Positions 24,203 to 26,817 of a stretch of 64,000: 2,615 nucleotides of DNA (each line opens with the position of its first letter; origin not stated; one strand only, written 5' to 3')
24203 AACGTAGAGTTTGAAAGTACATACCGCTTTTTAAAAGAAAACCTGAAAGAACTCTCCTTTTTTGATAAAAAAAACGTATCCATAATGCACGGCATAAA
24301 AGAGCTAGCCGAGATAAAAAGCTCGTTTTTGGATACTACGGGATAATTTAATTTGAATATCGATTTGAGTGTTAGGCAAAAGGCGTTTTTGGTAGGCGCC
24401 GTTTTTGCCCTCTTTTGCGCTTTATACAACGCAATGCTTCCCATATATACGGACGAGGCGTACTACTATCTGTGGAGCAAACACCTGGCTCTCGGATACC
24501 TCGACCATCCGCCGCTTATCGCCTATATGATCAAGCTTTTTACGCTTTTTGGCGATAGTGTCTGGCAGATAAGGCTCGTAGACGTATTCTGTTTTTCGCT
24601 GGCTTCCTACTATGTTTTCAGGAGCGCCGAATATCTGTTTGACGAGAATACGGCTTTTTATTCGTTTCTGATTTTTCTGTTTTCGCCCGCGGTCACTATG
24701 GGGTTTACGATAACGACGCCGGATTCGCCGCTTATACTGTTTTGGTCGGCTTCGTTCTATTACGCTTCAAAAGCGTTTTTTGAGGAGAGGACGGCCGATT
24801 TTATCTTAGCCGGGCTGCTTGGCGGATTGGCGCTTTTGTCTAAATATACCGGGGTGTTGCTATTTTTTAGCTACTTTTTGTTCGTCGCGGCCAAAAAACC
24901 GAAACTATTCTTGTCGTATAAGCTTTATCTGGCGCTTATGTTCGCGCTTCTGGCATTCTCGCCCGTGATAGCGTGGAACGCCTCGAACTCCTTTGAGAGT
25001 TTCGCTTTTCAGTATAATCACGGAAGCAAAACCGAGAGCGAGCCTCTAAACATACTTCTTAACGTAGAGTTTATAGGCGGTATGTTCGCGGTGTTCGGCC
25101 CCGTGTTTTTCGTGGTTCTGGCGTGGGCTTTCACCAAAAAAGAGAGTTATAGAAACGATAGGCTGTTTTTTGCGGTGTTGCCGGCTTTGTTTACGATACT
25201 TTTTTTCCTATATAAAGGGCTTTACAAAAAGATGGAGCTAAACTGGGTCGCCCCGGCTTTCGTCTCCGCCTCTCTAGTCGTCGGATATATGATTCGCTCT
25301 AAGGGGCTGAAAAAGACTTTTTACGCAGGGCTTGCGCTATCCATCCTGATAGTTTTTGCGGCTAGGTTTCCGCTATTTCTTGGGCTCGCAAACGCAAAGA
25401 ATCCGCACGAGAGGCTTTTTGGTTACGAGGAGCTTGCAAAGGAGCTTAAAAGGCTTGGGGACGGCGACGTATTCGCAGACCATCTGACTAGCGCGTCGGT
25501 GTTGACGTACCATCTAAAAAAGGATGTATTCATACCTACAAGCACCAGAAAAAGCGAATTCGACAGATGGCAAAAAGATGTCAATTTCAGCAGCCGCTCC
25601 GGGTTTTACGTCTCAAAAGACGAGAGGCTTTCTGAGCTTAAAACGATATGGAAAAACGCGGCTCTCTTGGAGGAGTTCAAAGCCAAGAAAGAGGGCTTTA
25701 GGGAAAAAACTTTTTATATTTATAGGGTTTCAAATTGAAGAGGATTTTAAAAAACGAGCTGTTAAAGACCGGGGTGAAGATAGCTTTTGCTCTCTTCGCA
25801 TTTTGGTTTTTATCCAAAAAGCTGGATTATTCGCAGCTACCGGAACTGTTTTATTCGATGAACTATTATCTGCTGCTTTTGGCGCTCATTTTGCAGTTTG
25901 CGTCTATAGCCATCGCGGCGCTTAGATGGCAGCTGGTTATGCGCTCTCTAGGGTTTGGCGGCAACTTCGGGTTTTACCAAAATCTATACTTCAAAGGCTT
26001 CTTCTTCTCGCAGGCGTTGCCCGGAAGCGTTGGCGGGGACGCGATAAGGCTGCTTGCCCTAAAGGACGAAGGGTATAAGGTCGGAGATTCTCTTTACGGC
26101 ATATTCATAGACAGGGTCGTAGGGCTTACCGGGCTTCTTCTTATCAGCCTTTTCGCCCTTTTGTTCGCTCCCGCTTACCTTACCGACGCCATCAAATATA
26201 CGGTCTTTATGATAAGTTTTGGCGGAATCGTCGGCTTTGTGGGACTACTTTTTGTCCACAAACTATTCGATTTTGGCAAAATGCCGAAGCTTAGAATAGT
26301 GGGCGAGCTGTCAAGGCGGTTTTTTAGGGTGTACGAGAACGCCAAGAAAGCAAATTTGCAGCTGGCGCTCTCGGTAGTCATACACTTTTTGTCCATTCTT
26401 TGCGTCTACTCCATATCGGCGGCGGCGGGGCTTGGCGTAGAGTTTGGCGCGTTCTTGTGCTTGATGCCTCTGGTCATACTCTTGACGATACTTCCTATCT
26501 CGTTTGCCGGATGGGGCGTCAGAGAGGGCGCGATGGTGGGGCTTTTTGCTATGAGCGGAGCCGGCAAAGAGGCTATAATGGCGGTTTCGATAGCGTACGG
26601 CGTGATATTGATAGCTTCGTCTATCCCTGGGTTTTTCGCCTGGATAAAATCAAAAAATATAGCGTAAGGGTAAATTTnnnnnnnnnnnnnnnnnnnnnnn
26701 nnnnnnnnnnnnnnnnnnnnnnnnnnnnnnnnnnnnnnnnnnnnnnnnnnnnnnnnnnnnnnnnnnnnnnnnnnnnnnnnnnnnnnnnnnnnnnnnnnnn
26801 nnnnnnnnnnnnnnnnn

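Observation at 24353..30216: Six-gene GT39 / flippase-like / GT9 / polycationic protein / GT39 / PAP2 module upstream of uppS: candidate undescribed envelope-lipid glycosylation system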

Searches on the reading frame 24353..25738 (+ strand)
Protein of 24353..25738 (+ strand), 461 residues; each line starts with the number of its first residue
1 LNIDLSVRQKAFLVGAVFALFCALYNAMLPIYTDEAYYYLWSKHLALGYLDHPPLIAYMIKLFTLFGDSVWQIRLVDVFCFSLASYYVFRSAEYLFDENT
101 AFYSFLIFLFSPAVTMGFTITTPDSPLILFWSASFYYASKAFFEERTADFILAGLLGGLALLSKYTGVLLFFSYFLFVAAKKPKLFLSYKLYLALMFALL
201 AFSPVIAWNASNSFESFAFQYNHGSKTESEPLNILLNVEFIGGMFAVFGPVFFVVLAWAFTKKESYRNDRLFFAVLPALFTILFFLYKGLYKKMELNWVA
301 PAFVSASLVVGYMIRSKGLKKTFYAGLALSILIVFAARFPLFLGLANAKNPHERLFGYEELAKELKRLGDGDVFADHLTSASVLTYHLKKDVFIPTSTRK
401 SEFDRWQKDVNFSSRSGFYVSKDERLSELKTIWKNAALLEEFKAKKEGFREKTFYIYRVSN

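Call 3: search_protein_families(library=pfam, proteins=[window:24353-25738:+], max_evalue=0.01)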
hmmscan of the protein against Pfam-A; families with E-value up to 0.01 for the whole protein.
window:24353-25738:+ (461 aa): 2 families
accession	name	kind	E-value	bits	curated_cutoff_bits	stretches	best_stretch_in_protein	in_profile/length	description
PF13231.12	PMT_2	-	1.3e-33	116.9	26.1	1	51-208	1-160/160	Dolichyl-phosphate-mannose-protein mannosyltransferase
PF02366.24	PMT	-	6.8e-09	36.1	22.7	1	50-208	59-230/245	Dolichyl-phosphate-mannose-protein mannosyltransferase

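Call 4: search_protein_families(library=ncbifam, proteins=[window:24353-25738:+], max_evalue=0.01)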
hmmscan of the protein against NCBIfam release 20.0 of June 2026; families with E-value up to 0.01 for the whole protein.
window:24353-25738:+ (461 aa): 1 family
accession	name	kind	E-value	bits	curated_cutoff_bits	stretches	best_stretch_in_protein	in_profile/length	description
NF047510.1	LIC_10190_fam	subfamily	0.0014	17.5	100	1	76-202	172-295/424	LIC_10190 family membrane protein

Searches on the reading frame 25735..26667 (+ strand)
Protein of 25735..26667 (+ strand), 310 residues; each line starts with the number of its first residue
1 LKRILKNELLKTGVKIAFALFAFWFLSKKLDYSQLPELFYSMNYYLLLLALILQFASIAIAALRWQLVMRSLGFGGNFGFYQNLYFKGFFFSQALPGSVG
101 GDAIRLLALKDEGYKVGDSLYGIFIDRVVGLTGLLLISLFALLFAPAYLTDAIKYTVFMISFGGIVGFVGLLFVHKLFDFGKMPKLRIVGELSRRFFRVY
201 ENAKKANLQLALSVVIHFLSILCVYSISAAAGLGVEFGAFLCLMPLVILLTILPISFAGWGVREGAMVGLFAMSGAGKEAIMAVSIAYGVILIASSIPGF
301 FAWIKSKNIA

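Call 3: search_protein_families(library=pfam, proteins=[window:25735-26667:+], max_evalue=0.01)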
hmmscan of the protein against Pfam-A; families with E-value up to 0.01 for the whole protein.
window:25735-26667:+ (310 aa): 1 family
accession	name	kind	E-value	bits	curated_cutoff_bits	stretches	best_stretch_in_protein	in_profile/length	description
PF03706.18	LPG_synthase_TM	-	4.1e-42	145.1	33.4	1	14-293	3-295/302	Lysylphosphatidylglycerol synthase TM region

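Call 4: search_protein_families(library=ncbifam, proteins=[window:25735-26667:+], max_evalue=0.01)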
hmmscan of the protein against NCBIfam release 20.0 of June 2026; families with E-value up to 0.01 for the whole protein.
window:25735-26667:+ (310 aa): 2 families
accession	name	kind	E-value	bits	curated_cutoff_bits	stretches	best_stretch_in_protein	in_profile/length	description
TIGR00374.1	TIGR00374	subfamily_domain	2.1e-20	73.4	43.2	1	30-288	15-294/323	flippase-like domain-containing protein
NF033480.1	bifunc_MprF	equivalog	1.4e-06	27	600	1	16-290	13-280/841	bifunctional lysylphosphatidylglycerol flippase/synthetase MprF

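Call 61: search_solved_structures(query=window:25735-26667:+, max_evalue=1, show_alignments=1)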
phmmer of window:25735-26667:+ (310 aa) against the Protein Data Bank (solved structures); distinct sequences matched with E-value up to 1: 0.
